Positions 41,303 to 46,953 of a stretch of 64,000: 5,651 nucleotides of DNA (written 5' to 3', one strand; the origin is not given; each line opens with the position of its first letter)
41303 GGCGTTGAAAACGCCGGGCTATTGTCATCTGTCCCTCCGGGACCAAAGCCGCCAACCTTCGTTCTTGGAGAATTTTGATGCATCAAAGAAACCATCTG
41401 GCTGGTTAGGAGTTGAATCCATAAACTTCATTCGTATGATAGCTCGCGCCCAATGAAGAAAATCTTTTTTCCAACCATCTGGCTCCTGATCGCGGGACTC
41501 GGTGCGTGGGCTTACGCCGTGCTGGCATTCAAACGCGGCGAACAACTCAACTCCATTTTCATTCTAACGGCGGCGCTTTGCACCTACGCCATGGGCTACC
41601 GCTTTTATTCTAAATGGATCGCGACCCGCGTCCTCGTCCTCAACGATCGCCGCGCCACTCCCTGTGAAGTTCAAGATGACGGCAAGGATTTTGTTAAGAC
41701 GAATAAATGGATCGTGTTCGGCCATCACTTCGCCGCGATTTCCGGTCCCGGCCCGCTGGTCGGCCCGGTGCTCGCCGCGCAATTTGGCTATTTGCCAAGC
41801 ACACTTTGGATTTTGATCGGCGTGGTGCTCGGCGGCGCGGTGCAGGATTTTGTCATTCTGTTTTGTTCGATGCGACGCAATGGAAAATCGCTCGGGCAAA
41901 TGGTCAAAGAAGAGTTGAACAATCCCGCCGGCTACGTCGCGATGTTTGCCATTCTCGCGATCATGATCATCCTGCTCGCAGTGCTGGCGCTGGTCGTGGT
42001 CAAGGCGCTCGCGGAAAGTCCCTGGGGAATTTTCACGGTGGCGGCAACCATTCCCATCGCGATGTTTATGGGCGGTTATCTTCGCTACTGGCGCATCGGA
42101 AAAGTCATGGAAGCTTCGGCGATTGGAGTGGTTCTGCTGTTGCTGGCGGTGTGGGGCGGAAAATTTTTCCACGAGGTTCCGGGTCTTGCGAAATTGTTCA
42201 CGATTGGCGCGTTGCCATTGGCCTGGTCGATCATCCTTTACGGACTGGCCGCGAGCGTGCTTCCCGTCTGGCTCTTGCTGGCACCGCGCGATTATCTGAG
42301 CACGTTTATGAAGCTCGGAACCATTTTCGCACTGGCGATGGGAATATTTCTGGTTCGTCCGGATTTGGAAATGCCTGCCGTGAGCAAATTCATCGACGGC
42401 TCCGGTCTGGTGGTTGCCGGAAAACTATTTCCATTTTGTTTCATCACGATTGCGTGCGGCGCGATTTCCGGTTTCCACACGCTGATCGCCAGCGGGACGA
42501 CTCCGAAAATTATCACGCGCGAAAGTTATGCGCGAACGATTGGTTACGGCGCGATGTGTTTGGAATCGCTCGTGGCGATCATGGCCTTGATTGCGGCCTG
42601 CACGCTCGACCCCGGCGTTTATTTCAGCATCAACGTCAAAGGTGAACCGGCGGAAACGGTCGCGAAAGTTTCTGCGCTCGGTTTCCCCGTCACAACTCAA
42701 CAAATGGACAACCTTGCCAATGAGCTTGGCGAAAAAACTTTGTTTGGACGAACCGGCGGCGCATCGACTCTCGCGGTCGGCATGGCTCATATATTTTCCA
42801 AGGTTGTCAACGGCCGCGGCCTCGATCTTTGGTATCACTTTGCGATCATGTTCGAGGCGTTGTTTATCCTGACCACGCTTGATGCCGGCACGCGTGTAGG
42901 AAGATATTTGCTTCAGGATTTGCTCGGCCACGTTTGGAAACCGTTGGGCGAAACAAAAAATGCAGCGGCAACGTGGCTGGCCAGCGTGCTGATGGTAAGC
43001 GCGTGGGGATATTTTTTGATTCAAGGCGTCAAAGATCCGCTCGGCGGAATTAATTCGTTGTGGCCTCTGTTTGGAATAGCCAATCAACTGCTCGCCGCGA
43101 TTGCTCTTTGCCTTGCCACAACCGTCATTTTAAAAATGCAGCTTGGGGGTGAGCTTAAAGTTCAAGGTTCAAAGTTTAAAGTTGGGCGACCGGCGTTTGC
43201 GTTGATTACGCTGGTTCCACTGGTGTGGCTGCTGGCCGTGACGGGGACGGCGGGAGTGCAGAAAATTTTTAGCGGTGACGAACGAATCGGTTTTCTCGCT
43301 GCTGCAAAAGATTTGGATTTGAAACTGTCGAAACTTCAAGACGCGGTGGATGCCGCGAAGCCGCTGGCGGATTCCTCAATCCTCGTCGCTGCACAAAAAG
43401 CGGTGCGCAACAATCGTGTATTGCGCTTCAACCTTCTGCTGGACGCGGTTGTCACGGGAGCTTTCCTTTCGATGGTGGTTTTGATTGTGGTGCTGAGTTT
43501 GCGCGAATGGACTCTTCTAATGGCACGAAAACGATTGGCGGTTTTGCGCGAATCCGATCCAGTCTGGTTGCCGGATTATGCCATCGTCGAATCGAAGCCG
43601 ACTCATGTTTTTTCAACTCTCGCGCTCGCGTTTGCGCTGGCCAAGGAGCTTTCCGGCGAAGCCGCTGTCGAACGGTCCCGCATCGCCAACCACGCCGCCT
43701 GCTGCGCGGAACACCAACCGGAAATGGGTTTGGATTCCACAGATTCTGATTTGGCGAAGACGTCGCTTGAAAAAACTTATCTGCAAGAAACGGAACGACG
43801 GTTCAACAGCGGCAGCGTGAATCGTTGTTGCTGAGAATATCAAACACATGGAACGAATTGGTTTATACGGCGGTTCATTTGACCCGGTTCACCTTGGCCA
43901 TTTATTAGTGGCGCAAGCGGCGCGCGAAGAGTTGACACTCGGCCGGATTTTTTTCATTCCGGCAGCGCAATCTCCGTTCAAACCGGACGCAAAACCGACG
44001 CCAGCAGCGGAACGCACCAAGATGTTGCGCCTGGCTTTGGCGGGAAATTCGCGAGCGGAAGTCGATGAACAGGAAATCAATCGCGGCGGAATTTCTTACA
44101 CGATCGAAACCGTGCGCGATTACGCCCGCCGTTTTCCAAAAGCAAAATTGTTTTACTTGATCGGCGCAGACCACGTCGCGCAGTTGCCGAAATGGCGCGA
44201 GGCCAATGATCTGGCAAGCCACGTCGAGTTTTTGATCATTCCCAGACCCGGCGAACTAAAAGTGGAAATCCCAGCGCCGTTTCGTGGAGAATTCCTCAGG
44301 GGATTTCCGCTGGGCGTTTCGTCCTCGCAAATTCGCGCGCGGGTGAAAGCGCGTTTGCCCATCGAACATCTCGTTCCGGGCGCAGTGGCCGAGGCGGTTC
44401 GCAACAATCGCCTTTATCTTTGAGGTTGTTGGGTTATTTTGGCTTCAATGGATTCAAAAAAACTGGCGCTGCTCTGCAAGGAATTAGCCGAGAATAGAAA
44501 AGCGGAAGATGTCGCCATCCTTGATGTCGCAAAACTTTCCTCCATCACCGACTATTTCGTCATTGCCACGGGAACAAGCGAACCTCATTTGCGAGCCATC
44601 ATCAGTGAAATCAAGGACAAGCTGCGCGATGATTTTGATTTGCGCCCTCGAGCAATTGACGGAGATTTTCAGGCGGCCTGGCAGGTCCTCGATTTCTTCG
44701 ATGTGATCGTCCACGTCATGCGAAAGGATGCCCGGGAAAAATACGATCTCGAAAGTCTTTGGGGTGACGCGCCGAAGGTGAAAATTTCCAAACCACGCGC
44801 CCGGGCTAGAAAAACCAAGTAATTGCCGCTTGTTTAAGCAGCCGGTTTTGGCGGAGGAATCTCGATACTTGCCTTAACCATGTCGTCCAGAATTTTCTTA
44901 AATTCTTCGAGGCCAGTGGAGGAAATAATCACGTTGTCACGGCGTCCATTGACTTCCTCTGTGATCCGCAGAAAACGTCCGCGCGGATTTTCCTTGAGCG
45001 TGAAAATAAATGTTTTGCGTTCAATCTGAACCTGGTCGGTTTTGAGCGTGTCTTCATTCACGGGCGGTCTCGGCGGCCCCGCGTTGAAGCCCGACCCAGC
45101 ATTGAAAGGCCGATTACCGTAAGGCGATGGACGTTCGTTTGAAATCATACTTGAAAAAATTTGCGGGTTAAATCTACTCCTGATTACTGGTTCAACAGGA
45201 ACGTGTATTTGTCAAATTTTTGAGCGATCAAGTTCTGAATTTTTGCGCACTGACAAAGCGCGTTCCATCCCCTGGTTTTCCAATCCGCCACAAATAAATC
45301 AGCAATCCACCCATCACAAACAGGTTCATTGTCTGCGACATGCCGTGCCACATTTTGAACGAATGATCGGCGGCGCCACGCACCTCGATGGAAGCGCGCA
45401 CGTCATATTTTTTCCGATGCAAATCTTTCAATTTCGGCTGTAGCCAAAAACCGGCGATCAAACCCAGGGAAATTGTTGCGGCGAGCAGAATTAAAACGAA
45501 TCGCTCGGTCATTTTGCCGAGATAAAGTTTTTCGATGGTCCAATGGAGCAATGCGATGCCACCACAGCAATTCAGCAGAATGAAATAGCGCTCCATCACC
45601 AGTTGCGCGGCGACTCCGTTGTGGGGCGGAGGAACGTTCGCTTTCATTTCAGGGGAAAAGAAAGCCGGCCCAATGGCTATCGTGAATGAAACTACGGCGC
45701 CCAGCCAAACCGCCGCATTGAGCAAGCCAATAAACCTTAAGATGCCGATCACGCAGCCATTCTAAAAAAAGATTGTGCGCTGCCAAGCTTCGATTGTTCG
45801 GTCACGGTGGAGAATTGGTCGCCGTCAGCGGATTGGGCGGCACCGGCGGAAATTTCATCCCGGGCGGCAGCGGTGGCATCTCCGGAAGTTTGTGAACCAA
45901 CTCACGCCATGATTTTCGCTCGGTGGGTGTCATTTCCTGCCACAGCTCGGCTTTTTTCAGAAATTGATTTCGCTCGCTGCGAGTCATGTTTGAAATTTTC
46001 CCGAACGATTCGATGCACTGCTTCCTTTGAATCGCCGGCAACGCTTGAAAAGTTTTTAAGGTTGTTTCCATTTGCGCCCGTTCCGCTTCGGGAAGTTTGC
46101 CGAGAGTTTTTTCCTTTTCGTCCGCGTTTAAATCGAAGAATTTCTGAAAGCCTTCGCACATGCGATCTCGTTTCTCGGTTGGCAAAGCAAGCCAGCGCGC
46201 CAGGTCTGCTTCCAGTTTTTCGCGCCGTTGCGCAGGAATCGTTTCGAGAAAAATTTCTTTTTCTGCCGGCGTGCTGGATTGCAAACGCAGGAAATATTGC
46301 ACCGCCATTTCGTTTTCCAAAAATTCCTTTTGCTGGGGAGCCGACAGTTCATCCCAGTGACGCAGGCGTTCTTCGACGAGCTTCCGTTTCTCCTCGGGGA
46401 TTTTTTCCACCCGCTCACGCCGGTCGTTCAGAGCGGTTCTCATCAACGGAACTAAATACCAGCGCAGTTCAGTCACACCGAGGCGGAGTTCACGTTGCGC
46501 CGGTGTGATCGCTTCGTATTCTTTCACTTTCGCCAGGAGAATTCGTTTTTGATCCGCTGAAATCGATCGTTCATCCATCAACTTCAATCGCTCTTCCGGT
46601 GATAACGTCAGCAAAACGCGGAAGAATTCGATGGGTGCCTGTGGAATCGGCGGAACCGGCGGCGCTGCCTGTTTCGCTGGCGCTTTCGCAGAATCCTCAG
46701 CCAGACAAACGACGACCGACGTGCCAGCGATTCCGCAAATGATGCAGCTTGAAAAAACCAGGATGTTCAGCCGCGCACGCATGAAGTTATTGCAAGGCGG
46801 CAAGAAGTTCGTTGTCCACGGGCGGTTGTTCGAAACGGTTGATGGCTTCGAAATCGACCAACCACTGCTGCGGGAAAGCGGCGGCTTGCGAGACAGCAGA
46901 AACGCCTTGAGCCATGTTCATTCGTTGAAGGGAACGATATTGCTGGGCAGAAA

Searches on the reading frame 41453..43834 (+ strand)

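Call 63: search_protein_families(library=pfam, proteins=[window:41453-43834:+], max_evalue=0.0001)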
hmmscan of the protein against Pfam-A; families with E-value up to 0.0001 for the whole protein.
window:41453-43834:+ (793 aa): 1 family
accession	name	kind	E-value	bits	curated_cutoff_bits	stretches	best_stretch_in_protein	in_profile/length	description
PF02554.20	CstA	-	3.3e-232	772.6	27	1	33-600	1-560/560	Carbon starvation protein CstA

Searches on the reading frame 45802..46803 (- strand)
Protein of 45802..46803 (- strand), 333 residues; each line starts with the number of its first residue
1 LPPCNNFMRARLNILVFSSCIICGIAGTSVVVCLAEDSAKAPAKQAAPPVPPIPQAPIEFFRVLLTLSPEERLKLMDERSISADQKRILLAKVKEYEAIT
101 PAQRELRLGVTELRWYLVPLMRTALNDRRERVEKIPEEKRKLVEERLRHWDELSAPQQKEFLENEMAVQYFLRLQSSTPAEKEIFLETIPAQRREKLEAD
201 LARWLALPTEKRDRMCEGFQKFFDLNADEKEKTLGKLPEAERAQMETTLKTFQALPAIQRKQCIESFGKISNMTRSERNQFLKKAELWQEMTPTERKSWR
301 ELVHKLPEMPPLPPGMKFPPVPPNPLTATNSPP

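Call 63: search_protein_families(library=pfam, proteins=[window:45802-46803:-], max_evalue=0.0001)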
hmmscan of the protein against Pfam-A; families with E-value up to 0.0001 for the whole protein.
window:45802-46803:- (333 aa): 1 family
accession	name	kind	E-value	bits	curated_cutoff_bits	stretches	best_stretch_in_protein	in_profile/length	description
PF11304.13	DUF3106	-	4.5e-18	66.1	24.3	1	236-311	3-78/104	Protein of unknown function (DUF3106)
